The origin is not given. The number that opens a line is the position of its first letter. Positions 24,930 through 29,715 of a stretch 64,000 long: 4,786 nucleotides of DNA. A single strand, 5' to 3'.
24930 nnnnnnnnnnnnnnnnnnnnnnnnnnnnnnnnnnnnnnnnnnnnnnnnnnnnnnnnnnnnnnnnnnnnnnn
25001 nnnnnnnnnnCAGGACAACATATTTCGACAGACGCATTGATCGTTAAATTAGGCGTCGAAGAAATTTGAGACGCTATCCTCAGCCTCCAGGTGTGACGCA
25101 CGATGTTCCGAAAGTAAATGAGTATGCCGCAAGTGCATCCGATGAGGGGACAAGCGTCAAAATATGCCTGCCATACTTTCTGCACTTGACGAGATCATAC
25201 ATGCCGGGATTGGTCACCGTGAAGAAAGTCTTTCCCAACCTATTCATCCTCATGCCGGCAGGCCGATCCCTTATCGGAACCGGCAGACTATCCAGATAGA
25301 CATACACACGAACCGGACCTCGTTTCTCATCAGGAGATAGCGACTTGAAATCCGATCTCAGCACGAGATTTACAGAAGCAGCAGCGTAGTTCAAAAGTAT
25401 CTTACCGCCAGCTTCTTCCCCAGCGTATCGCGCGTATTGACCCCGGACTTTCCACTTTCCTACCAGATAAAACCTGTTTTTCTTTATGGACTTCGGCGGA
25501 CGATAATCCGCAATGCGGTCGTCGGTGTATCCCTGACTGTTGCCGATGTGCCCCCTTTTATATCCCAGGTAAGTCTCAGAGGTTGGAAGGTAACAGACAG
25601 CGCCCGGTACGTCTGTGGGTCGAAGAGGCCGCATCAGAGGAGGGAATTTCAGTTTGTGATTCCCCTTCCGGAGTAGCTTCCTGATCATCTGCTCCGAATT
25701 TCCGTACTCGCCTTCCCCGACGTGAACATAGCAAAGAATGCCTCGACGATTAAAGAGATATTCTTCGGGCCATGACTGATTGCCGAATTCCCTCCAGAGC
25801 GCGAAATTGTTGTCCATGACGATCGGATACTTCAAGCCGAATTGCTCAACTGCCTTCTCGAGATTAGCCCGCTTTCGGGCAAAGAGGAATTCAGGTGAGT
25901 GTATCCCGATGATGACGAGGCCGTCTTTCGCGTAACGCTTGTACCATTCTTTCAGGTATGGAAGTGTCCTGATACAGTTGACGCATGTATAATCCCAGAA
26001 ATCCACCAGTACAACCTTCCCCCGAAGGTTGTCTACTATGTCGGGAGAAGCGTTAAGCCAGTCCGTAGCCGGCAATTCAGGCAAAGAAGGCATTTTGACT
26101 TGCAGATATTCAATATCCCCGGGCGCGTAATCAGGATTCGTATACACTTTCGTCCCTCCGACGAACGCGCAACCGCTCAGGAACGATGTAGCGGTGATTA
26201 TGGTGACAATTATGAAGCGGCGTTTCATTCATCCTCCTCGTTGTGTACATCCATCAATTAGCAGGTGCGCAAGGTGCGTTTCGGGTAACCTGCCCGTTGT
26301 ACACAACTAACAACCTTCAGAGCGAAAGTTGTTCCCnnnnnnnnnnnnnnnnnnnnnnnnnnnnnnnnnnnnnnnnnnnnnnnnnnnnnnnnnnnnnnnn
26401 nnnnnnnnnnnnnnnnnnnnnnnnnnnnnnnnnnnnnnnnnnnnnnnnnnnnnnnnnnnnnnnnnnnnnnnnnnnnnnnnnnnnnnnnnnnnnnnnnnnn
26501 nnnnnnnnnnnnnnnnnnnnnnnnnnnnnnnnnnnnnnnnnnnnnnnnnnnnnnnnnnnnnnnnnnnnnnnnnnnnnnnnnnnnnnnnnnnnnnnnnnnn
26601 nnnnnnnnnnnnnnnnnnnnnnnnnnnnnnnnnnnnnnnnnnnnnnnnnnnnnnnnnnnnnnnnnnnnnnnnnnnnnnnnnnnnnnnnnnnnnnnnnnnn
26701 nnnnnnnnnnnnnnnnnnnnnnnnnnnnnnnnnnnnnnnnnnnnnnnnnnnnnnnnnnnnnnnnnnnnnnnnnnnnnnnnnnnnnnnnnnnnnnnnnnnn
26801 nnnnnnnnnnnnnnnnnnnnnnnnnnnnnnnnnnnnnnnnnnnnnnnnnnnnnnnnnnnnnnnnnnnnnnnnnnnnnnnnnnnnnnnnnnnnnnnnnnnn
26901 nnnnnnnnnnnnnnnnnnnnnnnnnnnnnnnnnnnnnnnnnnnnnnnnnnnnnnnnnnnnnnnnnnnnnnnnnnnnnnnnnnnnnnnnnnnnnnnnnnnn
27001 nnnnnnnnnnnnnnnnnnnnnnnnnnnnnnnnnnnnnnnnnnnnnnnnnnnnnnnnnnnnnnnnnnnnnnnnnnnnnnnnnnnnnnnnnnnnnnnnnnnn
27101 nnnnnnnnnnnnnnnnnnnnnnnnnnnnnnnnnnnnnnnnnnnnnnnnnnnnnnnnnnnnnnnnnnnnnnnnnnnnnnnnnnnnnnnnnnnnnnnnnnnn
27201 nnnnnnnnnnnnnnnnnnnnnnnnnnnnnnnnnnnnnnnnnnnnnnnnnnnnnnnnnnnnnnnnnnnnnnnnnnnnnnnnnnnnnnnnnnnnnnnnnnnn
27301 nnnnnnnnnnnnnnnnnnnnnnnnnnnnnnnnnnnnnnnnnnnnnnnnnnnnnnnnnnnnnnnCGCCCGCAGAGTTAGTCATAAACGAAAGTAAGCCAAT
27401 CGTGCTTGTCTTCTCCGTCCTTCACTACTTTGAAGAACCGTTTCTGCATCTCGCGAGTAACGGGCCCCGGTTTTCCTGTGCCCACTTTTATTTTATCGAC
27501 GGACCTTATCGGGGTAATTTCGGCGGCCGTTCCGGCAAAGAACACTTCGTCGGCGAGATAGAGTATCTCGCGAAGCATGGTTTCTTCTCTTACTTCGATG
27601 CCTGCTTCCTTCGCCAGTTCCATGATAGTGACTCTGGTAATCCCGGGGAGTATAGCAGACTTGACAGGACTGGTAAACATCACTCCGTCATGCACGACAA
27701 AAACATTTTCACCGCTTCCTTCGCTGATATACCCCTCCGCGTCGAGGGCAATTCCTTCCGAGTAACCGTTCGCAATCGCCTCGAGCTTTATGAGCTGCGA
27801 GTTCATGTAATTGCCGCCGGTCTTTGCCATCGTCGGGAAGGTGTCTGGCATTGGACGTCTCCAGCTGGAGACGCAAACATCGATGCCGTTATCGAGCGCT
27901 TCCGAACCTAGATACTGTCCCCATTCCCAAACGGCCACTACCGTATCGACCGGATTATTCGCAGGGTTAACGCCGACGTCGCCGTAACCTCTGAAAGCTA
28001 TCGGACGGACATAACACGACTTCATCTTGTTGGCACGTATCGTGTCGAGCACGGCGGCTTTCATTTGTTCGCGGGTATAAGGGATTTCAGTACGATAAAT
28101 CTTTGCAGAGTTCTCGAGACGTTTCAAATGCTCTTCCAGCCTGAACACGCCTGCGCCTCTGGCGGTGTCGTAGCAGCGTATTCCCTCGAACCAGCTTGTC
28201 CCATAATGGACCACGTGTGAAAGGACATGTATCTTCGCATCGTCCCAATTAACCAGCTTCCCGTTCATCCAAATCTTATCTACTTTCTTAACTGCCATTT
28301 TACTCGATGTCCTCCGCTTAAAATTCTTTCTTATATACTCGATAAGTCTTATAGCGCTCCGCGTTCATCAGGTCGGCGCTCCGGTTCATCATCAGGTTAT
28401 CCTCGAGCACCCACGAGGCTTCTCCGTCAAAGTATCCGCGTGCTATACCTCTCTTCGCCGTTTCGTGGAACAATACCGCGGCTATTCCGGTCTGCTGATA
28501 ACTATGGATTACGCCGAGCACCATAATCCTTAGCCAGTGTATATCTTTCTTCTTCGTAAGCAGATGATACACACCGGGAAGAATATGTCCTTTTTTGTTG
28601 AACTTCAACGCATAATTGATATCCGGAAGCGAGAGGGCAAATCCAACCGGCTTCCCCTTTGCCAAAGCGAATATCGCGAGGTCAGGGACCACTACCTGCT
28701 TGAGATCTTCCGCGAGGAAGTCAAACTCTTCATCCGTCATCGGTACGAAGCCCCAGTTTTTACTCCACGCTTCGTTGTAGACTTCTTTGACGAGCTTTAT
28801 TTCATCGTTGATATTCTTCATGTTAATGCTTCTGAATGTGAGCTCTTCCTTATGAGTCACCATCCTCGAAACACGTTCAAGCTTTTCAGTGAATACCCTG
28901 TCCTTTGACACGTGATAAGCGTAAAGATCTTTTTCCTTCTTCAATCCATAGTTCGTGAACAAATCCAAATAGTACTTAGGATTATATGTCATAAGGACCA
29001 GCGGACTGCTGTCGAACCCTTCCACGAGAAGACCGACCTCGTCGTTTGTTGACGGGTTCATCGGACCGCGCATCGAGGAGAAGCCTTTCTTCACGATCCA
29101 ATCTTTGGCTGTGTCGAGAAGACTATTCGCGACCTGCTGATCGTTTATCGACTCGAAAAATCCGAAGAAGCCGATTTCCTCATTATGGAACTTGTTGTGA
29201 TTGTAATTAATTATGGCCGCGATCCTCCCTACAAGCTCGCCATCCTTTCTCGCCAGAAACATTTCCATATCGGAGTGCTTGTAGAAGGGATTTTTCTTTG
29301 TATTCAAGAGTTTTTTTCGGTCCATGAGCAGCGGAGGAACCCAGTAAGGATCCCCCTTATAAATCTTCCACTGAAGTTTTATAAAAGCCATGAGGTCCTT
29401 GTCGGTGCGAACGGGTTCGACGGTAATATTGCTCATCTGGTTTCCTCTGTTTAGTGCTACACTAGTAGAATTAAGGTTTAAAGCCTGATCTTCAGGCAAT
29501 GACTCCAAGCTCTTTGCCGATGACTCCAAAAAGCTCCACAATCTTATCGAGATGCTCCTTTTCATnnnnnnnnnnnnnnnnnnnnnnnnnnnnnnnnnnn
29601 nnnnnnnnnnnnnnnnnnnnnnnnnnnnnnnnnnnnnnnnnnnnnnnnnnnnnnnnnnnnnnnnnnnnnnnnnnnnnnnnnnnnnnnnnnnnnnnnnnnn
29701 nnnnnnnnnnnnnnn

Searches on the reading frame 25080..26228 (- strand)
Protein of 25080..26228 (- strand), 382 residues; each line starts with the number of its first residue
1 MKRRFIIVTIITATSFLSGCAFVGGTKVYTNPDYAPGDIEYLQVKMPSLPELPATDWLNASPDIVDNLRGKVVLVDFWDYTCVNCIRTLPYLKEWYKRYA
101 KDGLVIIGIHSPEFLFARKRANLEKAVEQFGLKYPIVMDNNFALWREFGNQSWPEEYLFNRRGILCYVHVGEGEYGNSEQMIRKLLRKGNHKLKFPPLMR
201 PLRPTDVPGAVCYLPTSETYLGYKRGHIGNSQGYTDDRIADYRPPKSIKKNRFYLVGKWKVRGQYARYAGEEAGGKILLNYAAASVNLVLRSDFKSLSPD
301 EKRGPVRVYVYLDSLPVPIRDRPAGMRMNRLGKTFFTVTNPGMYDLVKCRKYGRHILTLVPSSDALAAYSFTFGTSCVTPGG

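Call 91: search_protein_families(library=pfam, proteins=[window:25080-26228:-], max_evalue=0.00001)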
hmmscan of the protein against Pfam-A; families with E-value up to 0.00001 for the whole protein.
window:25080-26228:- (382 aa): 4 families
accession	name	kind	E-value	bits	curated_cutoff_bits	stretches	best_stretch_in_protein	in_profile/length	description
PF17991.7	Thioredoxin_10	-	2.3e-23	83.8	27.1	1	216-374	1-142/142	Thioredoxin like C-terminal domain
PF00578.27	AhpC-TSA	-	7.2e-10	39.3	26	1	66-167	21-123/124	AhpC/TSA family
PF13905.12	Thioredoxin_8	-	1.4e-09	38.6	27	1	70-163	1-92/94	Thioredoxin-like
PF08534.16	Redoxin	-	1.8e-09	38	26.6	1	66-174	25-137/148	Redoxin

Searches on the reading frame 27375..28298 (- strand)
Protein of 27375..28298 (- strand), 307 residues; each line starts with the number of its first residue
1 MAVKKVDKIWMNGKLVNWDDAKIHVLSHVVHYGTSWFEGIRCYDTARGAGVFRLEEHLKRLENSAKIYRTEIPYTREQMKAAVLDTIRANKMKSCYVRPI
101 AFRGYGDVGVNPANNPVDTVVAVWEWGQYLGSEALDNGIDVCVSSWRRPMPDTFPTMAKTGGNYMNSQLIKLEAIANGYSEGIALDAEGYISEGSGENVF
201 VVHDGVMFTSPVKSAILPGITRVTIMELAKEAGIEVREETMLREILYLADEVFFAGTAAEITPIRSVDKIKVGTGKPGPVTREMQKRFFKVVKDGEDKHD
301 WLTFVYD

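Call 91: search_protein_families(library=pfam, proteins=[window:27375-28298:-], max_evalue=0.00001)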
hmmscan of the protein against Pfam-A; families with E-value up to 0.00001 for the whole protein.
window:27375-28298:- (307 aa): 1 family
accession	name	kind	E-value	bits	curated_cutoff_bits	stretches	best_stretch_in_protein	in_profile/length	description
PF01063.24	Aminotran_4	-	3.1e-50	171.5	28.5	1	37-267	3-223/223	Amino-transferase class IV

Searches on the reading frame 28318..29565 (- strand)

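Call 91: search_protein_families(library=pfam, proteins=[window:28318-29565:-], max_evalue=0.00001)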
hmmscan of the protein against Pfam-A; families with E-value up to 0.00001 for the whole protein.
window:28318-29565:- (415 aa): 1 family
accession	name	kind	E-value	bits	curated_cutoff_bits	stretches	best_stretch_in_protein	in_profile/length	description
PF00583.31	Acetyltransf_1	-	3.1e-08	34.4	20.7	0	94-163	24-94/116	Acetyltransferase (GNAT) family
